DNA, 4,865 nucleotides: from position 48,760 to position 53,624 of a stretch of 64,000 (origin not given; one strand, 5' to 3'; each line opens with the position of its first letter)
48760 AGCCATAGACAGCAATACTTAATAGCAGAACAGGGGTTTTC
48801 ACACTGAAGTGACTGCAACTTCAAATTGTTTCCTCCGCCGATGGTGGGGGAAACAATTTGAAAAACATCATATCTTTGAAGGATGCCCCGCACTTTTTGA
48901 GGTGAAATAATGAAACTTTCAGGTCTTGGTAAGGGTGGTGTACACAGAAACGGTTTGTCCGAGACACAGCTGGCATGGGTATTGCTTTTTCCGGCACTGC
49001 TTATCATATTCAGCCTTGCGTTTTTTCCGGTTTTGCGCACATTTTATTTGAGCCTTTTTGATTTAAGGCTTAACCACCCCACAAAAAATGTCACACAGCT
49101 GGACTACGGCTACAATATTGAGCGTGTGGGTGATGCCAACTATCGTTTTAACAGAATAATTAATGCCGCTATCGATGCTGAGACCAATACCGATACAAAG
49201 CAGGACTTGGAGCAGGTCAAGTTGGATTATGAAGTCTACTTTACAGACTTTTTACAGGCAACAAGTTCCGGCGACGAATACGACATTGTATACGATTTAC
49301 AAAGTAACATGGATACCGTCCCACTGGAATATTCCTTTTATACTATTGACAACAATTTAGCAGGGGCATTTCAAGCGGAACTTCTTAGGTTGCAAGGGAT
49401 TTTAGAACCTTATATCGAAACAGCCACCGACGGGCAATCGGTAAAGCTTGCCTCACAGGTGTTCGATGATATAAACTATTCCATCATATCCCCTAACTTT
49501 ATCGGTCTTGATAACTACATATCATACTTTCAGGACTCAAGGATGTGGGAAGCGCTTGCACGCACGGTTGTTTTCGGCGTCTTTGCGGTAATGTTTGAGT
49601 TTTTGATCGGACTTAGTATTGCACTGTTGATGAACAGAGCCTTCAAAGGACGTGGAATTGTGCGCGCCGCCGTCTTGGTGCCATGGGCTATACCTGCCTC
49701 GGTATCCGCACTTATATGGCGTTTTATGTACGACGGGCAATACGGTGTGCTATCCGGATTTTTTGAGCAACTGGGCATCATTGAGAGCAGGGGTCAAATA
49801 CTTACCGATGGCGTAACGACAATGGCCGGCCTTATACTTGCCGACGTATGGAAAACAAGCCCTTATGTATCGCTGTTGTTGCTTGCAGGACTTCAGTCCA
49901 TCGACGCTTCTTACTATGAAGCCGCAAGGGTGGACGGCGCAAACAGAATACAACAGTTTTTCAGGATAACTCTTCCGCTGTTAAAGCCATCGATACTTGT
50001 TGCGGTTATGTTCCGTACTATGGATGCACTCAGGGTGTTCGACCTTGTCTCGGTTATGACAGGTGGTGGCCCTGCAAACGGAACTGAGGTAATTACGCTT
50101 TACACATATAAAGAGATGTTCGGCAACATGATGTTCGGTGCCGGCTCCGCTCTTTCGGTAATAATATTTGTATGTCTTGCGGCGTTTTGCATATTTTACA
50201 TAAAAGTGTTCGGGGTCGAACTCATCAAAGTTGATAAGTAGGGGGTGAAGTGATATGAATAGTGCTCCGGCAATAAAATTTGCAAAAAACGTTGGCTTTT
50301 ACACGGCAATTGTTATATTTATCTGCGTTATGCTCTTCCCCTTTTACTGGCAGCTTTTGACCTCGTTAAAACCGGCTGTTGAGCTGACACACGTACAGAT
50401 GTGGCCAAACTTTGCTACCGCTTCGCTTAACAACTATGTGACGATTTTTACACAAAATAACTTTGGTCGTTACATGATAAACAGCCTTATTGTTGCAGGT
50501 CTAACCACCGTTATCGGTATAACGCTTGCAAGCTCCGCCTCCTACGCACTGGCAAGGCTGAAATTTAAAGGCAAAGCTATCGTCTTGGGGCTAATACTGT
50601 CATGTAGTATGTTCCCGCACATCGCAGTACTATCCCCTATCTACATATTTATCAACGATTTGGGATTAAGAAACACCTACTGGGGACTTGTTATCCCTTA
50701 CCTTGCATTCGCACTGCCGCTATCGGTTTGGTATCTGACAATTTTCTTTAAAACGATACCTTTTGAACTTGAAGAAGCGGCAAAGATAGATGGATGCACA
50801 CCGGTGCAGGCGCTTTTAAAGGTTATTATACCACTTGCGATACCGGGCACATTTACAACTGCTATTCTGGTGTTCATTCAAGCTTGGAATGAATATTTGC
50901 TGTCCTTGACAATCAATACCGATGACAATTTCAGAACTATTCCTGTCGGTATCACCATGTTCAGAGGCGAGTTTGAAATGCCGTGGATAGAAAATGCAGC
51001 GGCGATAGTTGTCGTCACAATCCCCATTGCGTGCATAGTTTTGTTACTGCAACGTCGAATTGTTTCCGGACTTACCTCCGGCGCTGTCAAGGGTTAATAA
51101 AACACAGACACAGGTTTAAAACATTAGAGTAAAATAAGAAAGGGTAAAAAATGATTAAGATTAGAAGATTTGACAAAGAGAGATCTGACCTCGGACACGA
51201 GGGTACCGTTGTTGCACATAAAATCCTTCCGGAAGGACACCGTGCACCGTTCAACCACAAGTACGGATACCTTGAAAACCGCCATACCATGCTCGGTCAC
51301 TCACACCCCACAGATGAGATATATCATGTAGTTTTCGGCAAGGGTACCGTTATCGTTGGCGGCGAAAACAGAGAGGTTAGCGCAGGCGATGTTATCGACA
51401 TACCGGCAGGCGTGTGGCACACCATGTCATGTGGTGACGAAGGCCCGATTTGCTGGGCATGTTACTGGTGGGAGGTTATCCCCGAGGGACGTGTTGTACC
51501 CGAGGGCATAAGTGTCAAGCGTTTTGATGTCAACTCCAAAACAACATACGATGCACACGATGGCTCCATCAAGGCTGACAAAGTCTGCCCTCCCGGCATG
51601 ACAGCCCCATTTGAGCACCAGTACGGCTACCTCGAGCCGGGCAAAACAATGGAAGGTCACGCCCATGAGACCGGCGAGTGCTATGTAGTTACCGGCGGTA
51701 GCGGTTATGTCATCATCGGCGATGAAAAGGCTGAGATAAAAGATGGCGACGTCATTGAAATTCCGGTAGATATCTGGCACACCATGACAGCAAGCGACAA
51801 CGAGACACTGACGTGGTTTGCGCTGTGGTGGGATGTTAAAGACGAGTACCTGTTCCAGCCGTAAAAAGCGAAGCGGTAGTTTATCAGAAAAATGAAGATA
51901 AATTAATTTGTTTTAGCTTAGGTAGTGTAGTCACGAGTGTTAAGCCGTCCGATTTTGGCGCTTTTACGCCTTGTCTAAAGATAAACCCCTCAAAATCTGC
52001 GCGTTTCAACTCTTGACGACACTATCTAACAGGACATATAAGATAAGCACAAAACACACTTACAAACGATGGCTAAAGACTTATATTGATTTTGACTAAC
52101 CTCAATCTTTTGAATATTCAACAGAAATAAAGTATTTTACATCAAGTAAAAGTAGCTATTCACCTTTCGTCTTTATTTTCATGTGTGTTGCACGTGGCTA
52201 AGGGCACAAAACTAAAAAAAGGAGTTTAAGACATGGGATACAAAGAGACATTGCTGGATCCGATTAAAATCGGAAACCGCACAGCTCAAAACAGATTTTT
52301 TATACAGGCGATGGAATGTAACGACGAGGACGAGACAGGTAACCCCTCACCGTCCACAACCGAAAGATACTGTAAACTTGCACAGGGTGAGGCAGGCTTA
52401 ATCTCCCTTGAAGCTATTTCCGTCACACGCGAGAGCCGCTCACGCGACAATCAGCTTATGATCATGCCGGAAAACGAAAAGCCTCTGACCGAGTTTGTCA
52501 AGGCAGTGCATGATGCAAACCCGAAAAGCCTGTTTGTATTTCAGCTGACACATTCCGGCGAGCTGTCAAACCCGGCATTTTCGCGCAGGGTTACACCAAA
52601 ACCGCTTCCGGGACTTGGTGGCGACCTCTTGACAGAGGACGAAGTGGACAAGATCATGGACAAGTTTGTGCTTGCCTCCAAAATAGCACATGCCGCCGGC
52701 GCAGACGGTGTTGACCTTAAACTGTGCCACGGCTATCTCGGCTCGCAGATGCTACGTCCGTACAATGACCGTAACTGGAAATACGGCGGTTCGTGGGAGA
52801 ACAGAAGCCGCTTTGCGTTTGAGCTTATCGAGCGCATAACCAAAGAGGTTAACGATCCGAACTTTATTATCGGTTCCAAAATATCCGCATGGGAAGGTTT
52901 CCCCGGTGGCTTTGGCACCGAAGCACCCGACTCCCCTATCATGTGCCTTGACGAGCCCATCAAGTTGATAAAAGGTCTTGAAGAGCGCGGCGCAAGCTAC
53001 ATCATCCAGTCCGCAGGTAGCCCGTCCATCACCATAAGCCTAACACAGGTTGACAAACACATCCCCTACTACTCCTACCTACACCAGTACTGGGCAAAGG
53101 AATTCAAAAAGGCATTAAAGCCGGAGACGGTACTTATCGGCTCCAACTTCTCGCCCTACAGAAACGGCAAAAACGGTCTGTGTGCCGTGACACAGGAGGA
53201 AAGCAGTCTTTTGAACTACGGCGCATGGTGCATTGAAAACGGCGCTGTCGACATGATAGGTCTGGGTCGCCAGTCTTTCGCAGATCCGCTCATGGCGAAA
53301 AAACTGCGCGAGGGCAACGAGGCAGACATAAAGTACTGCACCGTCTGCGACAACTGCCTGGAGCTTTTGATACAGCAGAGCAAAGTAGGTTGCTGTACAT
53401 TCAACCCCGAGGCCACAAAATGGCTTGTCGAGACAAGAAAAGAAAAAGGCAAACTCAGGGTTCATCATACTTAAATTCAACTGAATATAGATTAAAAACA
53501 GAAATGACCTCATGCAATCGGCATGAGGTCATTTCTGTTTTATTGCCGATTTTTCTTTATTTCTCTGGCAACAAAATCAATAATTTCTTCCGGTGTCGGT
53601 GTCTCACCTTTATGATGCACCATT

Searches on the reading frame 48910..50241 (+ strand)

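Call 96: search_protein_families(library=pfam, max_evalue=0.00001, proteins=[window:48910-50241:+])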
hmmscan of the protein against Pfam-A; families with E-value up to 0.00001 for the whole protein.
window:48910-50241:+ (443 aa): 1 family
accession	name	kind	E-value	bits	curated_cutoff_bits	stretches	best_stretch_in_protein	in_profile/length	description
PF00528.27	BPD_transp_1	-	9e-18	65.1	26.4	1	232-428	3-171/184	Binding-protein-dependent transport system inner membrane component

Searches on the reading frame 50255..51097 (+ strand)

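Call 96: search_protein_families(library=pfam, max_evalue=0.00001, proteins=[window:50255-51097:+])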
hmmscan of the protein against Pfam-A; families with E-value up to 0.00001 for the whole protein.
window:50255-51097:+ (280 aa): 1 family
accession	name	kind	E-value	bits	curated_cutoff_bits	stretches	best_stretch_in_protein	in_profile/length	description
PF00528.27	BPD_transp_1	-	7.3e-19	68.7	26.4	1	88-269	5-178/184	Binding-protein-dependent transport system inner membrane component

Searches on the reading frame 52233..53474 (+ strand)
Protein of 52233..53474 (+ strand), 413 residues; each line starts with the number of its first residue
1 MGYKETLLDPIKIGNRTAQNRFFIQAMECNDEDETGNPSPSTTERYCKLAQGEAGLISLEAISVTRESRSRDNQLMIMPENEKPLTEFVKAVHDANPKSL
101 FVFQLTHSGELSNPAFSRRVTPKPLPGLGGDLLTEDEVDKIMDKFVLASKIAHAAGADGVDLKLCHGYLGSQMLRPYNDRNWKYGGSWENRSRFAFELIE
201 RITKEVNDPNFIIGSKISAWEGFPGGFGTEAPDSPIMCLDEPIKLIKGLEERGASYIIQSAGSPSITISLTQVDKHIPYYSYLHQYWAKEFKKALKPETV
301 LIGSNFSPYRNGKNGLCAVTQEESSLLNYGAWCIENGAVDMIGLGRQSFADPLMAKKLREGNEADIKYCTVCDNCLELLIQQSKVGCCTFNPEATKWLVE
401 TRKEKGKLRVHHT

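Call 95: search_protein_families(library=pfam, max_evalue=0.00001, proteins=[window:52233-53474:+])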
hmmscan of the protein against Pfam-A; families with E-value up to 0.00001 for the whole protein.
window:52233-53474:+ (413 aa): 1 family
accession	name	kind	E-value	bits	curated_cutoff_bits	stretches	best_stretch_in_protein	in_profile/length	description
PF00724.26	Oxidored_FMN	-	2.5e-33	116.2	27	1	7-224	2-232/342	NADH:flavin oxidoreductase / NADH oxidase family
